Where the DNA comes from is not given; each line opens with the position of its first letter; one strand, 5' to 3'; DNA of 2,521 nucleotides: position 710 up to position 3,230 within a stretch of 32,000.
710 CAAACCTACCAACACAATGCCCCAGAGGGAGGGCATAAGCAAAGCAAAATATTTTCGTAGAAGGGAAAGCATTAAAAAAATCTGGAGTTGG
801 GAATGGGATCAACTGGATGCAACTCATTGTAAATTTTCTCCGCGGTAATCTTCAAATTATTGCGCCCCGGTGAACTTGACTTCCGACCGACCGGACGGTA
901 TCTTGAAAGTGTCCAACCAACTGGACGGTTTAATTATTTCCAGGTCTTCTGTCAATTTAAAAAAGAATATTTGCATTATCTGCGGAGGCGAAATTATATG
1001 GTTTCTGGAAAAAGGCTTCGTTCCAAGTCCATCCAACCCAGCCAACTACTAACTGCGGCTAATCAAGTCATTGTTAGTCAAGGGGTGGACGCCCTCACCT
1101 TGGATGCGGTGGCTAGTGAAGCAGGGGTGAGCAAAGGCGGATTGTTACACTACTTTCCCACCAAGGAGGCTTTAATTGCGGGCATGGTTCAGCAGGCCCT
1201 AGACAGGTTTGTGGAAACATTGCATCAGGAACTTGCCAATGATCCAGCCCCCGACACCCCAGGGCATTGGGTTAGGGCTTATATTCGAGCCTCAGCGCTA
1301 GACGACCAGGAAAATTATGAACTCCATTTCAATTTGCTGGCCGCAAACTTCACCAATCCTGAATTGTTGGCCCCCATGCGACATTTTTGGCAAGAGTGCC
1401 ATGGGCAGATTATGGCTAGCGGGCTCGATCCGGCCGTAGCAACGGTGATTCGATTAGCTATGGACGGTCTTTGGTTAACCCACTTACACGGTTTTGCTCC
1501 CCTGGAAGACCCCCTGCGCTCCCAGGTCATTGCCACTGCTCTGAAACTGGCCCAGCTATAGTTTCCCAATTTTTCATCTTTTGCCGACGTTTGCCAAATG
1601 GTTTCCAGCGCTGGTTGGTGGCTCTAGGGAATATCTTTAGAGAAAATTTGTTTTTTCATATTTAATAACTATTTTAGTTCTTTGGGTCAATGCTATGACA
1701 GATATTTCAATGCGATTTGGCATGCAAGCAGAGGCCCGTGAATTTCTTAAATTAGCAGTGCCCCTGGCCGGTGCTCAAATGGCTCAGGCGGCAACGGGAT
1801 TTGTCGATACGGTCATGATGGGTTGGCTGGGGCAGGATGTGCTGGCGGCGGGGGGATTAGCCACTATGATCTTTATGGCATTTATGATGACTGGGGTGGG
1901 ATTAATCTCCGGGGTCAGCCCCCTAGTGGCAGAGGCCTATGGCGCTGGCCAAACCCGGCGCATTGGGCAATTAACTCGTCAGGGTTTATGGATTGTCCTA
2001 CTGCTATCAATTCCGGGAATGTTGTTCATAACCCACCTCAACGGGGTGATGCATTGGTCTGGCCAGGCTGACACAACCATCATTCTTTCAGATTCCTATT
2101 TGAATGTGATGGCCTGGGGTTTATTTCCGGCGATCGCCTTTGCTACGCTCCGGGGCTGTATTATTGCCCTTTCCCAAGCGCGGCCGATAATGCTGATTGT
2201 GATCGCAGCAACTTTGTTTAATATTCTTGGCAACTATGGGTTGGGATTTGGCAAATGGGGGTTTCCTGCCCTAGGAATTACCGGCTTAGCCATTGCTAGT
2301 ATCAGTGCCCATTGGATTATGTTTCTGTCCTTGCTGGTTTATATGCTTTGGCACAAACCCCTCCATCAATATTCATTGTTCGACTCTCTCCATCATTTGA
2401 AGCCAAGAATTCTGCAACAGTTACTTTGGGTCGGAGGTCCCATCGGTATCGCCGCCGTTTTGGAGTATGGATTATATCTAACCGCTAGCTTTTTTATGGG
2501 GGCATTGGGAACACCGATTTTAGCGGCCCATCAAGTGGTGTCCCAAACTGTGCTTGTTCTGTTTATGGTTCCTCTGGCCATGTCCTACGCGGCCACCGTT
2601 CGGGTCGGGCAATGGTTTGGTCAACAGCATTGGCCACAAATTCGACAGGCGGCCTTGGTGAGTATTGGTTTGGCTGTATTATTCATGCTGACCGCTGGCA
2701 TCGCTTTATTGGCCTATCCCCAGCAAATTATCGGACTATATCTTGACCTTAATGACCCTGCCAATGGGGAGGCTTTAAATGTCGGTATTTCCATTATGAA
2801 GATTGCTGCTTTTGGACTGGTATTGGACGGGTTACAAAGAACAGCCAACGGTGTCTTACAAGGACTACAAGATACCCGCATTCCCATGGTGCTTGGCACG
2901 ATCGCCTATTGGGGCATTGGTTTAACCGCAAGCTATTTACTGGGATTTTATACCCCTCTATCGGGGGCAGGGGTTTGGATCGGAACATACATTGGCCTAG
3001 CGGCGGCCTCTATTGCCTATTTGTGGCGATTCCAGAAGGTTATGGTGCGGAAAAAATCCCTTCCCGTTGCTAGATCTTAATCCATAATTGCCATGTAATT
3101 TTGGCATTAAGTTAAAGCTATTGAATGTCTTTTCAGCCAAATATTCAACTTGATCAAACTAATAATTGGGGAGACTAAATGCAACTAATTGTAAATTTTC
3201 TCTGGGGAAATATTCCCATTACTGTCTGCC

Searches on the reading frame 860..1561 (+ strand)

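Call 7: search_protein_families(library=pfam, proteins=[window:860-1561:+], max_evalue=0.001)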
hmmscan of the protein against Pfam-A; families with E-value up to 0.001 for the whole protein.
window:860-1561:+ (233 aa): 2 families
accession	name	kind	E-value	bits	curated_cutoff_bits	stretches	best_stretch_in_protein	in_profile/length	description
PF17937.6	TetR_C_28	-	1.2e-25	90.1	26.4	1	135-231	1-95/96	Tetracyclin repressor-like, C-terminal domain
PF00440.29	TetR_N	-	3.8e-14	52.6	24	1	63-107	1-45/47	Bacterial regulatory proteins, tetR family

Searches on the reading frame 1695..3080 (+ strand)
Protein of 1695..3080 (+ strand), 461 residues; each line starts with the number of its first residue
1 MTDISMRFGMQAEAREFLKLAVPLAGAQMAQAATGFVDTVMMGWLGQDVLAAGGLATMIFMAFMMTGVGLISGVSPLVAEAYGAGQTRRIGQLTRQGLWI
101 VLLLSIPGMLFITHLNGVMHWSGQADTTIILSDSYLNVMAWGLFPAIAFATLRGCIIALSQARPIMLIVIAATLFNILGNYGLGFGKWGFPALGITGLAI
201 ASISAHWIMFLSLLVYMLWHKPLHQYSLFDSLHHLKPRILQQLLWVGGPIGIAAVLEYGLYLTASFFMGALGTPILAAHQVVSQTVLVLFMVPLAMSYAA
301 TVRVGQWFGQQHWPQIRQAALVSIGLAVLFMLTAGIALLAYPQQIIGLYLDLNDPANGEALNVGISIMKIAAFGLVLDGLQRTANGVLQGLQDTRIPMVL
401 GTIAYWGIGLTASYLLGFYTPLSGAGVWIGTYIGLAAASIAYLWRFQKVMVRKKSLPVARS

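Call 7: search_protein_families(library=pfam, proteins=[window:1695-3080:+], max_evalue=0.001)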
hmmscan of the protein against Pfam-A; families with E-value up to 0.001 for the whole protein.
window:1695-3080:+ (461 aa): 1 family
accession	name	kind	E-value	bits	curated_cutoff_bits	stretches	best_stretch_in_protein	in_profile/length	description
PF01554.23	MatE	-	4.2e-52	176.5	24.9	2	23-181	1-160/161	MatE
